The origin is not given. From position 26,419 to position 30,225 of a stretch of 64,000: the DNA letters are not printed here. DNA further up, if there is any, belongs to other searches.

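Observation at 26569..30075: Receptor-like TKL kinase with a chlamydial Pmp-type (GGAI/FxxN) beta-helix ectodomain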

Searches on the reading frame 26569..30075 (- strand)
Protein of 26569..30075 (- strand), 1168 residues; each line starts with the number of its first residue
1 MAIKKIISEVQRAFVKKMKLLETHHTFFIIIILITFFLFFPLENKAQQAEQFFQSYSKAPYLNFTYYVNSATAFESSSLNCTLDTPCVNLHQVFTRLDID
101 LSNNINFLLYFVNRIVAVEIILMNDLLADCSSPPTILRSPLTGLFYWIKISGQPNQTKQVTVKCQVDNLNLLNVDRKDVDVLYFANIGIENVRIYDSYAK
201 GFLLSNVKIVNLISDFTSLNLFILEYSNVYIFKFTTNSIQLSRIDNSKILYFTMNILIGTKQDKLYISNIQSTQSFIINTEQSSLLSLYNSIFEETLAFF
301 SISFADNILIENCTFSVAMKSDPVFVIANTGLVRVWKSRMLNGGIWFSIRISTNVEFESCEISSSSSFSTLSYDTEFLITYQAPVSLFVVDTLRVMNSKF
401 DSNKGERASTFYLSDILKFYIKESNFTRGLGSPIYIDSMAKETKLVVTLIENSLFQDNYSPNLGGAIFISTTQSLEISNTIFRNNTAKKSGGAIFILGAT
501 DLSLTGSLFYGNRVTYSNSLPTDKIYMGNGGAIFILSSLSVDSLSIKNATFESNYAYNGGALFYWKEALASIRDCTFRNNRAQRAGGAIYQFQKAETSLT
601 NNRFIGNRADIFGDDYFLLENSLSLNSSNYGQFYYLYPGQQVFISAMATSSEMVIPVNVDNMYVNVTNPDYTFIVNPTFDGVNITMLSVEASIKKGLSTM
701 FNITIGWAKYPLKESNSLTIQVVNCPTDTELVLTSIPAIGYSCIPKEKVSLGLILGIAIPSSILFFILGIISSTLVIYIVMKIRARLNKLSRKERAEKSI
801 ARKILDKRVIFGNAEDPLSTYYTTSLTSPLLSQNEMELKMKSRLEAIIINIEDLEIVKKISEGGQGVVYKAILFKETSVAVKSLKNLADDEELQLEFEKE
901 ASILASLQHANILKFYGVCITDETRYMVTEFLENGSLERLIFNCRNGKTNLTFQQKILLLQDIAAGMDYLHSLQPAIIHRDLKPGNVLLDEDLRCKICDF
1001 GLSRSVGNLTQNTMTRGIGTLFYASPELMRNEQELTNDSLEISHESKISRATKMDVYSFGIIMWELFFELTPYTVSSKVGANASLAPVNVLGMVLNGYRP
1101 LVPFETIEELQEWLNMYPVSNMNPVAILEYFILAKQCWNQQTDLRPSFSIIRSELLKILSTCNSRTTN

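Call 3: search_protein_families(library=pfam, proteins=[window:26569-30075:-], max_evalue=1)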
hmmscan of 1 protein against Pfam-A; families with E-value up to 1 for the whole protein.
window:26569-30075:- (1168 aa): 7 families
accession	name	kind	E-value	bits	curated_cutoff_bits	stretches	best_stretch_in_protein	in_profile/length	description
PF07714.23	PK_Tyr_Ser-Thr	-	1.7e-48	165.6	23.1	1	854-1155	1-258/258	Protein tyrosine and serine/threonine kinase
PF00069.31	Pkinase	-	1e-43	150.1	31.7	1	855-1147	2-253/263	Protein kinase domain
PF02415.23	Chlam_PMP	-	1.1e-12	47.2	20.6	3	479-495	1-17/19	Chlamydia polymorphic membrane protein (Chlamydia_PMP) repeat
PF03109.22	ABC1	-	0.0015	18.2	22.9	1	972-1016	183-227/244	ABC1 atypical kinase-like domain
PF01636.29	APH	-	0.0048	17.1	23.2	1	962-1000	149-194/239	Phosphotransferase enzyme family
PF17667.7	Pkinase_fungal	-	0.12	11.6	24.1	1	902-1033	261-369/387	Fungal protein kinase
PF16736.11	sCache_like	-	0.19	12.5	27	0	437-460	9-32/117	Single Cache-like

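Call 5: find_homologous_proteins(query=window:26569-30075:-, max_evalue=0.00001)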
Query window:26569-30075:- (1168 aa): 89 proteins with E <= 0.00001 among 8000 candidates.
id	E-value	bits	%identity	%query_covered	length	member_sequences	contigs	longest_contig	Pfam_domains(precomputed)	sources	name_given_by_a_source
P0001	0.0e+0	2302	100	90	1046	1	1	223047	PF07714.24,PF00069.32,PF02415.24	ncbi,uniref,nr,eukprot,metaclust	ncbi:predicted protein [Naegleria gruberi]|uniref:non-specific serine/threonine protein kinase n=1 T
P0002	7.3e-38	148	24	75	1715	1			PF07714.24,PF00069.32,PF02415.24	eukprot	eukprot:TRINITY_DN4404_c0_g1_i1.p1 TRINITY_DN4404_c0_g1~~TRINITY_DN4404_c0_g1_i1.p1 ORF type:complet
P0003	1.7e-35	140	35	17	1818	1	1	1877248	PF02415.24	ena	-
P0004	1.0e-33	134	28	20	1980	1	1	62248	PF13229.13,PF02415.24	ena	-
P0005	2.2e-33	133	28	17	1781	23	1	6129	PF13229.13,PF02415.24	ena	-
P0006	2.5e-31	126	36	13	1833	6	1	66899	PF16318.12,PF13229.13,PF17789.8,PF02369.23,PF02415.24,PF13620.13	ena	-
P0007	6.7e-31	125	33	15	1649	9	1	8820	PF13229.13,PF02415.24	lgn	-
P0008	3.2e-28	116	35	14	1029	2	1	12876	PF13229.13,PF02415.24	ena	-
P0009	4.4e-28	116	30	24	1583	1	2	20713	PF13229.13,PF02415.24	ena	-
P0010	1.2e-24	104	31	14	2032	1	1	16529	PF13229.13,PF02415.24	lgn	-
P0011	3.0e-24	103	24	32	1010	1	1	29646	PF13229.13,PF02415.24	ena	-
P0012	7.0e-24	102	22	25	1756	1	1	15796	PF02415.24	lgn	-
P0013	5.5e-22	96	35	21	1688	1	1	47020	PF07714.24,PF00069.32,PF17667.8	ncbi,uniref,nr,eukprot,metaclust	ncbi:protein serine/threonine kinase, putative [Entamoeba invadens IP1]|uniref:Protein serine/threon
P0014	2.3e-21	93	33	18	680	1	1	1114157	PF07714.24,PF00069.32,PF18483.9,PF00139.27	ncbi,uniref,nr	ncbi:L-type lectin-domain containing receptor kinase S.4 [Morus notabilis]|uniref:non-specific serin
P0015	5.0e-21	92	32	16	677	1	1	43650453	PF07714.24,PF00069.32,PF18483.9,PF00139.27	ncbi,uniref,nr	ncbi:hypothetical protein HHK36_018816 [Tetracentron sinense]|uniref:non-specific serine/threonine p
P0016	7.1e-21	92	33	14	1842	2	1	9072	PF13229.13,PF02415.24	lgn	-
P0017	4.1e-19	86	26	19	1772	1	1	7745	PF13229.13,PF02415.24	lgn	-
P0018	5.4e-19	86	28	19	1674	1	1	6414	PF02415.24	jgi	jgi:predicted outer membrane repeat protein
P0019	1.0e-18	85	29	15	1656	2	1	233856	PF02415.24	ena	-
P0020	3.9e-18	83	32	12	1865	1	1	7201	PF02415.24,PF07699.20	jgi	jgi:hypothetical protein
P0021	5.1e-18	82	32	14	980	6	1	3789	PF13229.13,PF02415.24,PF00122.26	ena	-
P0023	3.1e-17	80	33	15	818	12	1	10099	PF13229.13,PF02415.24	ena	-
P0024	7.5e-17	78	34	11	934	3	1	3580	PF13229.13,PF02415.24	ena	-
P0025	6.9e-16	75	35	15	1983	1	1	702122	PF02415.24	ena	-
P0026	1.3e-15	74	30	18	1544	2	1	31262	PF13229.13,PF02415.24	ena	-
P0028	1.3e-14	71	30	14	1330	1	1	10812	PF13229.13,PF02415.24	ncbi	-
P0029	2.5e-14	70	31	14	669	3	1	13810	PF13229.13,PF02415.24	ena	-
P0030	3.5e-14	70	24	26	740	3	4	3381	PF13229.13,PF02415.24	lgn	-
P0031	4.6e-14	69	28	15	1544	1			PF02415.24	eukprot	eukprot:g3602.t1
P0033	1.6e-13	68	40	14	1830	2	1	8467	PF13229.13,PF17789.8,PF02369.23,PF02415.24,PF16640.12,PF09134.17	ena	-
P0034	3.3e-13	66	28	12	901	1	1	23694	PF13229.13,PF02415.24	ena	-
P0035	1.0e-12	65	32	15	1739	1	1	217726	PF13585.13,PF13205.13,PF02415.24,PF22842.4,PF19081.7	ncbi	-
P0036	2.5e-12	64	31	15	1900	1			PF02415.24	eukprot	eukprot:g7132.t1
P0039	7.3e-12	62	33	15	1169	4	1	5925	PF13229.13,PF02415.24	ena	-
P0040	1.2e-11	61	32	15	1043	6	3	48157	PF13229.13,PF02415.24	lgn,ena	-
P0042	2.7e-11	60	28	17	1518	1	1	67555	PF13229.13,PF02415.24,PF18962.8,PF05048.20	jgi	jgi:parallel beta-helix repeat protein/predicted outer membrane repeat protein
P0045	1.1e-10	58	22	29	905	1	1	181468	PF13229.13,PF02415.24,PF18962.8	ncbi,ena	-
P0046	1.2e-10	58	29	17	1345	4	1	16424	PF13229.13,PF02415.24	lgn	-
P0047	1.2e-10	58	29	16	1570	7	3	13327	PF13229.13,PF02369.23,PF02415.24,PF16640.12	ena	-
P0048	7.9e-10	55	26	19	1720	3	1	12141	PF13229.13,PF02415.24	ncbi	ncbi:MAG: hypothetical protein E7Z73_11015, partial [Methanobrevibacter millerae]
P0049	1.4e-9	54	27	13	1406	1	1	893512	PF17963.8,PF17892.8,PF02415.24,PF17803.8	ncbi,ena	-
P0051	4.5e-9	53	32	11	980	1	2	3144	PF02415.24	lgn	-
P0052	5.4e-9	52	27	22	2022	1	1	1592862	PF02415.24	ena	-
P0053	7.3e-9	52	29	19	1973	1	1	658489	PF02415.24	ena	-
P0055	1.1e-8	52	36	13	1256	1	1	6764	PF02415.24,PF18962.8,PF05345.19,PF00041.28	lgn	-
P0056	1.1e-8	51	33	14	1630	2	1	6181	PF02415.24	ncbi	-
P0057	1.4e-8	51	28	20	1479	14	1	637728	PF02415.24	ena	-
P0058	1.5e-8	51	35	14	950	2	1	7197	PF13229.13,PF02415.24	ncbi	-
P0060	3.3e-8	50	25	28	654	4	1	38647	PF13229.13,PF02415.24,PF05048.20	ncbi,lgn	-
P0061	3.6e-8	50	28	20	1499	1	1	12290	PF02415.24,PF18962.8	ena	-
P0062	4.6e-8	49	31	14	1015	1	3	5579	PF13229.13,PF09479.17,PF02415.24,PF00395.26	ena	-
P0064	8.6e-8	48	26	20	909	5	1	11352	PF13229.13,PF02415.24,PF18962.8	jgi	jgi:predicted outer membrane repeat protein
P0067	1.2e-7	48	27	26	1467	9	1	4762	PF13229.13,PF17789.8,PF02369.23,PF02415.24,PF16640.12,PF09134.17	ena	-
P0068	1.3e-7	48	23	19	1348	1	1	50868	PF13229.13,PF02415.24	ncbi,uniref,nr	ncbi:hypothetical protein CYMTET_50341 [Cymbomonas tetramitiformis]|uniref:Right handed beta helix d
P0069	1.4e-7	48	31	11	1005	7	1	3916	PF13229.13,PF02415.24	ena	-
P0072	7.4e-7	45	26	22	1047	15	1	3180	PF13229.13,PF00003.29,PF02415.24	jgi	jgi:predicted outer membrane repeat protein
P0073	9.6e-7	45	27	29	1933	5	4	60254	PF13229.13,PF02369.23,PF02415.24,PF16640.12,PF13620.13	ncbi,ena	ncbi:carboxypeptidase regulatory-like domain-containing protein [Methanobrevibacter sp.]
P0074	1.2e-6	45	28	16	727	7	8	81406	PF13229.13,PF02415.24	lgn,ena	-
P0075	1.3e-6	45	29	19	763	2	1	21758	PF13229.13,PF02415.24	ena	-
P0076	1.6e-6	44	33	14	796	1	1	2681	PF00691.26,PF02415.24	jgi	jgi:predicted outer membrane repeat protein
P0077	1.6e-6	44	41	7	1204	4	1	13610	PF13229.13,PF02369.23,PF02415.24,PF16640.12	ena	-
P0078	1.9e-6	44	27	16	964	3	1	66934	PF02415.24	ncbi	-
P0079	1.9e-6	44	30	18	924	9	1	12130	PF13229.13,PF02415.24,PF18962.8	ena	-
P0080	1.9e-6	44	32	14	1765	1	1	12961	PF13229.13,PF02415.24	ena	-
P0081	2.0e-6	44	33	15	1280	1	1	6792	PF02415.24,PF16640.12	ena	-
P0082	2.2e-6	44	33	13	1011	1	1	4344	PF02415.24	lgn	-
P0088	8.8e-6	42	25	25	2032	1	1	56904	PF13229.13,PF02415.24,PF18998.7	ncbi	ncbi:MAG: right-handed parallel beta-helix repeat-containing protein [Planctomycetota bacterium]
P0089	8.9e-6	42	30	14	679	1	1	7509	PF02415.24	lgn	-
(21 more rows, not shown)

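Call 8: list_cluster_members(proteins=[P0001, P0002, P0031, P0036])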
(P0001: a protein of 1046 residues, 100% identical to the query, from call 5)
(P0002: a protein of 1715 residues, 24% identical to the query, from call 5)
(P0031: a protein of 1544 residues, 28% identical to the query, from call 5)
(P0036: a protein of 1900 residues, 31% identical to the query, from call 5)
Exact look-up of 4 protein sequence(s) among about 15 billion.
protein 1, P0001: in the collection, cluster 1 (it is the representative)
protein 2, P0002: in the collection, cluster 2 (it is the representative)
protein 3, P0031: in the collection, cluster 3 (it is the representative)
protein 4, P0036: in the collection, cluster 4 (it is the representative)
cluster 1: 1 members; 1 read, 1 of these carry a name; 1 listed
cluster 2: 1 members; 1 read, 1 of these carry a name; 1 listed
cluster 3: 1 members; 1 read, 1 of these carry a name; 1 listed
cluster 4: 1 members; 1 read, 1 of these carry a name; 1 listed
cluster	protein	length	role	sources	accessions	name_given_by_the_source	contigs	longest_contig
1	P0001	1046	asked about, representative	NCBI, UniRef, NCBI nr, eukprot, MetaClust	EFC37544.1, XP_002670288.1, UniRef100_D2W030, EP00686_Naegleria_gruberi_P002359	predicted protein [Naegleria gruberi] | non-specific serine/threonine protein kinase n=1 Tax=Naegleria gruberi TaxID=5762 ... | uncharacterized protein NAEGRDRAFT_74710 [Naegleria gruberi]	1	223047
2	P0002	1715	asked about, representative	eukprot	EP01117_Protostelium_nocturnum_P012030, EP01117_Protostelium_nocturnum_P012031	TRINITY_DN4404_c0_g1_i1.p1 TRINITY_DN4404_c0_g1~~TRINITY_DN4404_c0_g1_i1.p1 ORF ...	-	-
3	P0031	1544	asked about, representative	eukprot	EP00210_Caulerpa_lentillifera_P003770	g3602.t1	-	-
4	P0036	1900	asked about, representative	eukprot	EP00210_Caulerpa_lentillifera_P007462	g7132.t1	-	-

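Call 13: search_protein_families(library=pfam, proteins=[P0002, P0031, P0036], max_evalue=0.01)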
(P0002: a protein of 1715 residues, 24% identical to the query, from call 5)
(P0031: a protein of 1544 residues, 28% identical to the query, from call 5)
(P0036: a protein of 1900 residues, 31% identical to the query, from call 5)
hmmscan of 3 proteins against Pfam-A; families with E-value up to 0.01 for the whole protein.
P0002 (1715 aa): 7 families
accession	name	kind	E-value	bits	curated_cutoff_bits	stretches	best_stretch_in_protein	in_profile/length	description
PF07714.23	PK_Tyr_Ser-Thr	-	7.1e-82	275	23.1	1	1419-1665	2-257/258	Protein tyrosine and serine/threonine kinase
PF00069.31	Pkinase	-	4.2e-51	174.3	31.7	1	1419-1664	2-259/263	Protein kinase domain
PF02415.23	Chlam_PMP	-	4e-12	45.5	20.6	0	1185-1199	2-16/19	Chlamydia polymorphic membrane protein (Chlamydia_PMP) repeat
PF14531.12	Kinase-like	-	0.0012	18.6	25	1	1522-1609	153-248/289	Kinase-like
PF15102.11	TMEM154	-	0.0058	16.9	30.3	0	1364-1413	55-106/153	TMEM154 protein family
PF21314.2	TM_ErbB1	-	0.0079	16.4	27.1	0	1373-1402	1-31/36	Epidermal growth factor receptor transmembrane-juxtamembrane segment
PF03109.22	ABC1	-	0.0089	15.6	22.9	0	1456-1565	118-218/244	ABC1 atypical kinase-like domain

P0031 (1544 aa): 1 family
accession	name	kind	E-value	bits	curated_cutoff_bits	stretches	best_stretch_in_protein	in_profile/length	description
PF02415.23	Chlam_PMP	-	3.7e-19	67.1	20.6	0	107-121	3-17/19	Chlamydia polymorphic membrane protein (Chlamydia_PMP) repeat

P0036 (1900 aa): 1 family
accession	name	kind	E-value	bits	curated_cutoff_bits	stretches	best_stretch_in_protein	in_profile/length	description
PF02415.23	Chlam_PMP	-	1.9e-19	68.1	20.6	0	803-820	1-18/19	Chlamydia polymorphic membrane protein (Chlamydia_PMP) repeat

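Call 23: find_encoding_contigs(protein=P0001, flank=3000, max_places=3)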
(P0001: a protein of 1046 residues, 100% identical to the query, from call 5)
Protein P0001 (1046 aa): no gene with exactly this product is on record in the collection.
